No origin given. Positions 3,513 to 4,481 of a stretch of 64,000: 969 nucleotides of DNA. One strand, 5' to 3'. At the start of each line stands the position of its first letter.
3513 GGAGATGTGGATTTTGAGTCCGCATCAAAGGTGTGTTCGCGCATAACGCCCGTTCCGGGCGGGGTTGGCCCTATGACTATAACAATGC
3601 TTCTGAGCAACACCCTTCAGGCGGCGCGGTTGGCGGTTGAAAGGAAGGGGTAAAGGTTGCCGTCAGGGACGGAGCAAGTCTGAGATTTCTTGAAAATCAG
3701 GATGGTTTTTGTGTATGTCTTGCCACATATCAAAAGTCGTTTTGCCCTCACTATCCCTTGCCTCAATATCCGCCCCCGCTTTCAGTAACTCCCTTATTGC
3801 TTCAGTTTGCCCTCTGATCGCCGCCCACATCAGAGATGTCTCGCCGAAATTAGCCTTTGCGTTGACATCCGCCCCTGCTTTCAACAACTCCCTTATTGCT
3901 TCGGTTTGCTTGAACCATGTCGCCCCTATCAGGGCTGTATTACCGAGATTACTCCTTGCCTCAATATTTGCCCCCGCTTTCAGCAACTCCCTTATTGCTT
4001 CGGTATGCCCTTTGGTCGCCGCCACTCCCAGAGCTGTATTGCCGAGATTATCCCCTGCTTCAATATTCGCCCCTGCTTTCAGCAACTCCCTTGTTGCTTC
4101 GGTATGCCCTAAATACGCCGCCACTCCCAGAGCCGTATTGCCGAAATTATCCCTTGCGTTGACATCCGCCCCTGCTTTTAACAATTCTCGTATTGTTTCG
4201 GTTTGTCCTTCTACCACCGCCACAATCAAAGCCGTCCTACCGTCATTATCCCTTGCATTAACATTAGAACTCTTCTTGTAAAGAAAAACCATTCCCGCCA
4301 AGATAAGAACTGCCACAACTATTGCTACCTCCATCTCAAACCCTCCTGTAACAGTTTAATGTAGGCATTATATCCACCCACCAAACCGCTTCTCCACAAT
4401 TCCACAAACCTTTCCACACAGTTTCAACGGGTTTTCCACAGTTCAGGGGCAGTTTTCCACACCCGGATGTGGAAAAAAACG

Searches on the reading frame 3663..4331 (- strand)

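Call 82: search_protein_families(library=pfam, proteins=[window:3663-4331:-], max_evalue=0.01)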
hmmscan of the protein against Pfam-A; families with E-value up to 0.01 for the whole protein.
window:3663-4331:- (222 aa): 10 families
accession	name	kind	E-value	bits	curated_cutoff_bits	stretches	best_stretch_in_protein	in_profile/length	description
PF12796.13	Ank_2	-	5e-43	146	27.3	4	17-92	16-88/90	Ankyrin repeats (3 copies)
PF00023.36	Ank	-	6.3e-40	133.4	21.1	5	30-62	1-33/33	Ankyrin repeat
PF13637.12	Ank_4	-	1.8e-34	117.4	22.7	5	36-79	2-45/50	Ankyrin repeats (many copies)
PF13857.12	Ank_5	-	1.1e-28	99.3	27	4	149-201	1-54/56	Ankyrin repeats (many copies)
PF13606.12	Ank_3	-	7.4e-24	81.3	22.3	2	163-190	2-29/30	Ankyrin repeat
PF24521.3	Ank_KRIT1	-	4.4e-05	23.7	80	0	98-220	19-140/149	KRIT1 ankyrin-repeats domain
PF22132.1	TilS-like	-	0.00015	21.6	30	0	135-157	28-50/66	TilS-like substrate binding domain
PF19147.5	DUF5829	-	0.0012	18.9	33.8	0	73-142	45-118/265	Family of unknown function (DUF5829)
PF13653.12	GDPD_2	-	0.0028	18.5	27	0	144-155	11-22/30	Glycerophosphoryl diester phosphodiesterase family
PF24278.2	HVO_0513_N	-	0.0031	17.6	29.8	0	32-85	27-78/134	HVO_0513, N-terminal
